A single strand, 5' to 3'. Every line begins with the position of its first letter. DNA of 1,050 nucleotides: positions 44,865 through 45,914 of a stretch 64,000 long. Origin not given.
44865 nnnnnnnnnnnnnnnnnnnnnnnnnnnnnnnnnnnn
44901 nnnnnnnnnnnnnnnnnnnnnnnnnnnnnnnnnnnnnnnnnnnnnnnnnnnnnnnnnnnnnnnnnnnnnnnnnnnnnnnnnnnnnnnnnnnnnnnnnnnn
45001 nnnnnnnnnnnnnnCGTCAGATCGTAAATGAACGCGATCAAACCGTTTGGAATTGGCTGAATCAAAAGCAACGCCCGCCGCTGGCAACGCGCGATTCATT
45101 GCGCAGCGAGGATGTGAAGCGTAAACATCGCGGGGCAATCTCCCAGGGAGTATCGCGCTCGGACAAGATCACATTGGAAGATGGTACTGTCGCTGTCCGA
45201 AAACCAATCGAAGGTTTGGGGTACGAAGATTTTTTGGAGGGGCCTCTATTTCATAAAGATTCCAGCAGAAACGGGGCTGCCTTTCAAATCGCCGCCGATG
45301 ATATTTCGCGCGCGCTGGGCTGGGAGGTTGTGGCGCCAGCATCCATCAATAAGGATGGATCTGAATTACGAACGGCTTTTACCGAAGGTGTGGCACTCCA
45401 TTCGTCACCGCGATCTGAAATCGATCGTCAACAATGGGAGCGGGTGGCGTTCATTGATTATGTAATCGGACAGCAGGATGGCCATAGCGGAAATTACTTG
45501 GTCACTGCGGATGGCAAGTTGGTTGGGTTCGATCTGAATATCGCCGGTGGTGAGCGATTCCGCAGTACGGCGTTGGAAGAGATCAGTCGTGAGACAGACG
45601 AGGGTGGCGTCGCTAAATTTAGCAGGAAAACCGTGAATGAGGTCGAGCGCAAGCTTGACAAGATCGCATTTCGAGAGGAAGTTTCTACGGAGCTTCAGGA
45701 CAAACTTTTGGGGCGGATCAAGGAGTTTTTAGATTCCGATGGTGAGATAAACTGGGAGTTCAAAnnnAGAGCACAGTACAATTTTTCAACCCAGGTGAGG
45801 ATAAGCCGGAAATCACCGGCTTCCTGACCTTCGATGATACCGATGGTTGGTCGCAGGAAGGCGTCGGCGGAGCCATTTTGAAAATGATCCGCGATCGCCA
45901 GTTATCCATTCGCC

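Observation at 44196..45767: Mu F (gp30) minor head protein fused to a PI3K/PI4K-like kinase catalytic motif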

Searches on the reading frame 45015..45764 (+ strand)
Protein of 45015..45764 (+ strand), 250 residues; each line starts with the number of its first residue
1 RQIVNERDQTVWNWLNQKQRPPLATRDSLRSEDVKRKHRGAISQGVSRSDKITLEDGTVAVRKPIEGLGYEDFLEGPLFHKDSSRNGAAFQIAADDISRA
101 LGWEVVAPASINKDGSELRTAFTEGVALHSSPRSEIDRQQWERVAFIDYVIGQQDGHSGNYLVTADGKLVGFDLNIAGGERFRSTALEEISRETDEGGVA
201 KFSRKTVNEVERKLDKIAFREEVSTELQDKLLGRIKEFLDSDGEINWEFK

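Call 7: find_homologous_proteins(query=window:45015-45764:+, max_evalue=0.001)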
Query seq(250 aa): 634 candidates shared short words with the query, none scored E <= 0.001.

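Call 14: search_protein_representatives(protein=window:45048-45764:+)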
Query: 239 residues. Proteins with E-value up to 0.001 (for the whole library): 85; up to 1e-10: 3; up to 1e-30: 1. The best 85 are listed.
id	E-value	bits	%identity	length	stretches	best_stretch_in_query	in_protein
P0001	9.0e-153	523.0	100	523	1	1-239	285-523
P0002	8.8e-19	84.6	37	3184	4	31-165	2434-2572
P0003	5.3e-15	72.2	35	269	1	31-234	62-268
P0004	1.0e-09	55.0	30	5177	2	28-165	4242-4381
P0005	4.2e-08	49.7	32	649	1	23-209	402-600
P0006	1.4e-07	48.0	35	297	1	8-164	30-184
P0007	2.4e-07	47.2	34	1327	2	119-162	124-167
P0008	3.0e-07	46.9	33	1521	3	40-162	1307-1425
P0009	3.5e-07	46.6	36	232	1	22-177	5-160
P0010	3.6e-07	46.6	29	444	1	10-164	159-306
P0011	6.1e-07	45.8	34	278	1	17-173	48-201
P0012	1.1e-06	45.0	38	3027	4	122-160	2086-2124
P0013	2.2e-06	44.0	36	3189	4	127-162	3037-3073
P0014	2.5e-06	43.9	28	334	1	32-215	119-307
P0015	2.7e-06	43.7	35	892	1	25-162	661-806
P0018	7.8e-06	42.2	30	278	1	31-180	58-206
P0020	1.4e-05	41.4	32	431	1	11-173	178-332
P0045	1.6e-04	37.9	35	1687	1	26-156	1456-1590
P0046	1.7e-04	37.8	31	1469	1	14-189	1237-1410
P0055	3.4e-04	36.9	32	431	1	36-166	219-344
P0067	4.7e-04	36.4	33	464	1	35-165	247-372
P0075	5.9e-04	36.1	32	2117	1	32-165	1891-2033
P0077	6.5e-04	35.9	34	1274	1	27-166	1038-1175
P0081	8.1e-04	35.6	29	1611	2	31-163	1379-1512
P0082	8.3e-04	35.6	33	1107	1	34-211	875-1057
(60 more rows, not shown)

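Call 16: search_protein_families(library=pfam, proteins=[P0003, P0005, P0006, P0009, P0010, P0011, P0014, P0015, P0018, P0020], max_evalue=0.1)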
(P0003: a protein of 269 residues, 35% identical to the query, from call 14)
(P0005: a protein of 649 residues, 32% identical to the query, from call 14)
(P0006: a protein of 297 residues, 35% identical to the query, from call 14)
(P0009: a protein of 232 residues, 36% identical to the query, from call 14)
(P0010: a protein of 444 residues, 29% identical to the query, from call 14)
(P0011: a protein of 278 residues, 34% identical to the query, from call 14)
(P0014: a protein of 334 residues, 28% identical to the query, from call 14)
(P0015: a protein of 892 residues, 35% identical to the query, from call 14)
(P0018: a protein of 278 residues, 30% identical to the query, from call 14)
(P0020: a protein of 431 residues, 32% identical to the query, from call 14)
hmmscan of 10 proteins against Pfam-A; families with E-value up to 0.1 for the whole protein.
P0003 (269 aa): 1 family
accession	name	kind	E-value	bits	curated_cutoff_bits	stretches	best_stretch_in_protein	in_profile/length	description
PF08407.17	Chitin_synth_1N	-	0.028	14.7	22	0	231-254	4-27/67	Chitin synthase N-terminal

P0005 (649 aa): 5 families
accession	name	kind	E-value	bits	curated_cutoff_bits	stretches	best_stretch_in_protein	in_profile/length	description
PF13328.12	HD_4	-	2.9e-13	50.3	27.2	1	53-200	2-150/156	HD domain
PF00454.33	PI3_PI4_kinase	-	9.9e-09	35.9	27.1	1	515-575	134-186/241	Phosphatidylinositol 3- and 4-kinase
PF06702.18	Fam20C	-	0.0029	17.7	26.8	1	511-571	88-150/218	Golgi casein kinase, C-terminal, Fam20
PF01966.28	HD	-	0.0041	17.8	22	1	75-173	2-115/116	HD domain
PF18042.7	ORF_12_N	-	0.043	14.7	26.7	0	92-127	4-40/94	ORF 12 gene product N-terminal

P0006 (297 aa): 2 families
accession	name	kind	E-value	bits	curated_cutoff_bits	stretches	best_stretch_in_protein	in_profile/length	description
PF00454.33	PI3_PI4_kinase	-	2.3e-09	38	27.1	1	139-188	124-173/241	Phosphatidylinositol 3- and 4-kinase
PF06702.18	Fam20C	-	0.0022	18.2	26.8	1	148-187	90-131/218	Golgi casein kinase, C-terminal, Fam20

P0009 (232 aa): 4 families
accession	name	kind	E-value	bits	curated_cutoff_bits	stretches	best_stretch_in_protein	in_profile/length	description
PF00454.33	PI3_PI4_kinase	-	3.7e-09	37.3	27.1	1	110-150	132-174/241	Phosphatidylinositol 3- and 4-kinase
PF20613.4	HipA_2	-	0.024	14.3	27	1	111-150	107-154/240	HipA-like kinase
PF22229.1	CofB_C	-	0.062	13.5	27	1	120-184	33-97/158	CofB C-terminal domain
PF07804.18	HipA_C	-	0.077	13.1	30.5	0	111-132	121-142/213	HipA-like C-terminal domain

P0010 (444 aa): 2 families
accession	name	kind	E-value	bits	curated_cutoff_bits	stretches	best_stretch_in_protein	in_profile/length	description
PF00454.33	PI3_PI4_kinase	-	7e-10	39.7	27.1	1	270-314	132-177/241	Phosphatidylinositol 3- and 4-kinase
PF07804.18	HipA_C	-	0.032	14.3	30.5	0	223-298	78-148/213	HipA-like C-terminal domain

P0011 (278 aa): 4 families
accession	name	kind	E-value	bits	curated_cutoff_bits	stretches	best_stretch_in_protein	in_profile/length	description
PF00454.33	PI3_PI4_kinase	-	8.4e-09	36.1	27.1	1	157-199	134-178/241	Phosphatidylinositol 3- and 4-kinase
PF20613.4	HipA_2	-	0.0036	17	27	1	139-198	89-157/240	HipA-like kinase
PF07804.18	HipA_C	-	0.076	13.1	30.5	0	151-177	116-142/213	HipA-like C-terminal domain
PF06702.18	Fam20C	-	0.089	12.9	26.8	0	154-178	89-113/218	Golgi casein kinase, C-terminal, Fam20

P0014 (334 aa): 2 families
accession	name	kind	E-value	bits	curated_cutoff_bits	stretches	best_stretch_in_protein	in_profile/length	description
PF00454.33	PI3_PI4_kinase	-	2.7e-06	27.9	27.1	1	217-252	140-176/241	Phosphatidylinositol 3- and 4-kinase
PF25291.1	CGLA_C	-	0.04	14.4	27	1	238-294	19-74/79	Lambda-carrageenase C-terminal domain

P0015 (892 aa): 2 families
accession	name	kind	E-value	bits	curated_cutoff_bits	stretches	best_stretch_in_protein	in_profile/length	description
PF00454.33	PI3_PI4_kinase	-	1.3e-08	35.5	27.1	1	745-813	105-174/241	Phosphatidylinositol 3- and 4-kinase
PF05136.18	Phage_portal_2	-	7.3e-07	29.1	32.9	1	56-392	20-346/354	Phage portal protein, lambda family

P0018 (278 aa): 4 families
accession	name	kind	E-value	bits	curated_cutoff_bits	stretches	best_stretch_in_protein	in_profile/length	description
PF00454.33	PI3_PI4_kinase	-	3.2e-11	44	27.1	1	153-196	131-175/241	Phosphatidylinositol 3- and 4-kinase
PF07804.18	HipA_C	-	0.0013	18.9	30.5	1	129-177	96-143/213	HipA-like C-terminal domain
PF03109.22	ABC1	-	0.026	14.1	22.9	1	169-192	191-214/244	ABC1 atypical kinase-like domain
PF06702.18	Fam20C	-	0.058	13.5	26.8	1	154-196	90-134/218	Golgi casein kinase, C-terminal, Fam20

P0020 (431 aa): 2 families
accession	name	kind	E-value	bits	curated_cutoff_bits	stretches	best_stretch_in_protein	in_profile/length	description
PF00454.33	PI3_PI4_kinase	-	5.9e-08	33.3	27.1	1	291-332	136-178/241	Phosphatidylinositol 3- and 4-kinase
PF06702.18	Fam20C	-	0.00097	19.3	26.8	1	279-328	82-133/218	Golgi casein kinase, C-terminal, Fam20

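Call 21: search_protein_families(library=pfam, alignment_id=A1, max_evalue=0.001)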
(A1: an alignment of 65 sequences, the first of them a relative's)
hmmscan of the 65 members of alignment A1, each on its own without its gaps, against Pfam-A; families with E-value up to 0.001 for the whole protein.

A. member 1, P0001 (523 aa): 1 family
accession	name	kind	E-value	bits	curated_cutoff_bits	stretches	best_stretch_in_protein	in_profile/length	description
PF04233.19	Phage_Mu_F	-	1.9e-17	64.4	29.6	1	64-180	13-111/112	Phage Mu protein F like protein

B. families by the number of members that match (of 65 scanned): 12 families
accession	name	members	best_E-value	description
PF00454.33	PI3_PI4_kinase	54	5.9e-13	Phosphatidylinositol 3- and 4-kinase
PF06702.18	Fam20C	5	9.1e-05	Golgi casein kinase, C-terminal, Fam20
PF25547.1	WXG100_2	2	2.5e-11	WXG100 like domain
PF20613.4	HipA_2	2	9.3e-05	HipA-like kinase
PF14550.11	Peptidase_S78_2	1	2e-19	Putative phage serine protease XkdF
PF04233.19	Phage_Mu_F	1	1.9e-17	Phage Mu protein F like protein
PF13328.12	HD_4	1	2.9e-13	HD domain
PF13563.12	2_5_RNA_ligase2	1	1.1e-08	2'-5' RNA ligase superfamily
PF05136.18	Phage_portal_2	1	7.3e-07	Phage portal protein, lambda family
PF06013.18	WXG100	1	2.3e-06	Proteins of 100 residues with WXG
PF02834.22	LigT_PEase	1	0.00035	LigT like Phosphoesterase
PF07804.18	HipA_C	1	0.00093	HipA-like C-terminal domain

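Call 25: search_solved_structures(query=A2, max_evalue=10, show_alignments=3)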
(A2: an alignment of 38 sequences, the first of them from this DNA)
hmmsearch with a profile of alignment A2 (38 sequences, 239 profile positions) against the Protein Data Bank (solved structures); distinct sequences matched with E-value up to 10: 173 (the best 60 are shown).
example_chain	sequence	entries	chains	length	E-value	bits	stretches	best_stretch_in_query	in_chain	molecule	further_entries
4hnd_A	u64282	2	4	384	1.1e-13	54.7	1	30-167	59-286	Phosphatidylinositol 4-kinase type 2-alpha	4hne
4wtv_A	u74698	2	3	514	1.1e-11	48.1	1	69-151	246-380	Phosphatidylinositol 4-kinase type 2-beta,Endolysin,Phosphatidylinositol 4-kinase type 2-b | Phosphatidylinositol 4-kinase type 2-beta,Endolysin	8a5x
9hhm_A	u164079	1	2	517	1.1e-11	48.1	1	69-151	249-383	Phosphatidylinositol 4-kinase type 2-beta,Endolysin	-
4pla_A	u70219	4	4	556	1.2e-11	48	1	70-167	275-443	Chimera protein of Phosphatidylinositol 4-kinase type 2-alpha and Lysozyme | Phosphatidylinositol 4-kinase type 2-alpha,Lysozyme,Phosphatidylinositol 4-kinase t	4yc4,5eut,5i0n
4kqa_A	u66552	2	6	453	8.5e-11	45.2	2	98-166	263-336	Protein H03A11.1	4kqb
5wrr_A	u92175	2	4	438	3.2e-09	40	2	127-191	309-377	Pseudokinase FAM20A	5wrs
5yh2_A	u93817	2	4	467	3.9e-09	39.8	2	127-188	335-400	Pseudokinase FAM20A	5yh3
5yh3_C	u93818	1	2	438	1.3e-08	38.1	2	20-100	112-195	Extracellular serine/threonine protein kinase FAM20C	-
5yh0_A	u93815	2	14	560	1.9e-07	34.2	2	122-179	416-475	DrFam20C1 | Family with sequence similarity 20, member Ca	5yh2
5xom_A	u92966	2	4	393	8.1e-07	32.2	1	125-166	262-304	Glycosaminoglycan xylosylkinase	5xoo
11mm_A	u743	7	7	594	2.1e-06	30.9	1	85-185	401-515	Phosphatidylinositol 3-kinase catalytic subunit type 3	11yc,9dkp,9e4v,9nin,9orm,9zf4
3ihy_A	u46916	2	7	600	2.1e-06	30.8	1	85-185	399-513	Phosphatidylinositol 3-kinase catalytic subunit type 3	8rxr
4oys_A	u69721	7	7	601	2.1e-06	30.8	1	85-185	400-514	Phosphatidylinositol 3-kinase catalytic subunit type 3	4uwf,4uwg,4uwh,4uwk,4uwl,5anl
3ls8_A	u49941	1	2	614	2.2e-06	30.8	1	85-185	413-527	Phosphatidylinositol 3-kinase catalytic subunit type 3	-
7rsj_A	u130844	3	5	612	2.2e-06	30.8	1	85-185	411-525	Phosphatidylinositol 3-kinase catalytic subunit type 3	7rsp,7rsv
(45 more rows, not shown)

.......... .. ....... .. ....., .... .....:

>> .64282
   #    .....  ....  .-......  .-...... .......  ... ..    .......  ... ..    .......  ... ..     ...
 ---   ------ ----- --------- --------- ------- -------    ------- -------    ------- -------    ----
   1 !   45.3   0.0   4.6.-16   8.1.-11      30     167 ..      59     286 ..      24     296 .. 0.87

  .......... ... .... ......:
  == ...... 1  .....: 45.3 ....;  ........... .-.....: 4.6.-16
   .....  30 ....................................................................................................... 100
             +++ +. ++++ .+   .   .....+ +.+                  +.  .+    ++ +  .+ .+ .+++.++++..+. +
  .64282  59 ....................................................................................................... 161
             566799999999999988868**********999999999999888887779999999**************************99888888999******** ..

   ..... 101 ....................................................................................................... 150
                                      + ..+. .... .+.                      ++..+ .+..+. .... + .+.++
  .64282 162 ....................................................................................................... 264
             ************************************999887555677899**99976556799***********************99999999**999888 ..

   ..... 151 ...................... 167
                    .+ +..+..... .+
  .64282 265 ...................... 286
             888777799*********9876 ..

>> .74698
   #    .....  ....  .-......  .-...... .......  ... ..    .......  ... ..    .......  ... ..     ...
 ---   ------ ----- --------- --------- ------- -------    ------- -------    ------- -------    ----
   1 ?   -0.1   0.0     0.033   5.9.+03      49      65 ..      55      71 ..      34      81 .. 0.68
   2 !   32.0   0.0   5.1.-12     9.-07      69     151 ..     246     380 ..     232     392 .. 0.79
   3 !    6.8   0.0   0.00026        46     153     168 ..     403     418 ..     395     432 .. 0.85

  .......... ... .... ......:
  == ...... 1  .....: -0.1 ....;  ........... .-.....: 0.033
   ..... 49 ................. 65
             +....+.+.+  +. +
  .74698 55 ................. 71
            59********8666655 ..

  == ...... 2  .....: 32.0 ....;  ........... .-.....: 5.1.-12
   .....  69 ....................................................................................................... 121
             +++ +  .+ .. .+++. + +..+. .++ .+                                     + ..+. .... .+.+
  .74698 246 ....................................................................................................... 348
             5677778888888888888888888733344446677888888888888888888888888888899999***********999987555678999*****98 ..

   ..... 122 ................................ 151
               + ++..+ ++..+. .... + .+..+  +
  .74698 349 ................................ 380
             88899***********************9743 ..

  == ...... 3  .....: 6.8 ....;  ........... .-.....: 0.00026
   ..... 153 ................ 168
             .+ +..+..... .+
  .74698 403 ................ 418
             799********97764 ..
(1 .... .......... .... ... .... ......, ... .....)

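Call 29: find_related_loci(query=window:45048-45764:+, collection=viral_contigs, flank=6000)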
Query window:45048-45764:+ (239 aa) in viral_contigs; peptide patterns used: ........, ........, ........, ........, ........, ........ (x = any residue, [..] = any of these).
5 stretches matched a pattern, but none encodes a relative of the query by tblastn (E <= 1e-3).

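Call 30: predict_structure(alignment_id=A2)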
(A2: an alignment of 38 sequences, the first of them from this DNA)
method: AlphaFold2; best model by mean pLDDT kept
length: 244 residues; sequences in the alignment: 38
mean_pLDDT: 86.9   pTM: 0.86
mean pLDDT of the five models: 86.9, 85.7, 84.2, 84.1, 82.5
residues with pLDDT >= 90: 155; 70-90: 54; 50-70: 32; < 50: 3
segments of 3 or more residues with pLDDT < 50: none
pLDDT, mean of each block of 10 residues (from residue 1): 67 77 88 68 88 92 64 55 95 97 94 92 84 97 95 93 93 89 89 93 97 94 96 96 68
secondary structure, 60 per line:
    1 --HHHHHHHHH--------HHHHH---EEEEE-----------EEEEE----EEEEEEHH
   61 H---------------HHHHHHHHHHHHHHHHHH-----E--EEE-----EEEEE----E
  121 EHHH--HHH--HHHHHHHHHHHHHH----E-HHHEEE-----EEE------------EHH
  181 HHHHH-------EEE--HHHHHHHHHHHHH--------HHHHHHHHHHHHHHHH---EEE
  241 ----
elements in order: H3-11 H20-24 E28-32 E44-48 E53-58 H77-94 E103-105 E111-115 H132-145 E155-157 E163-165 H179-185 E193-195 H198-210 H219-234 E238-240
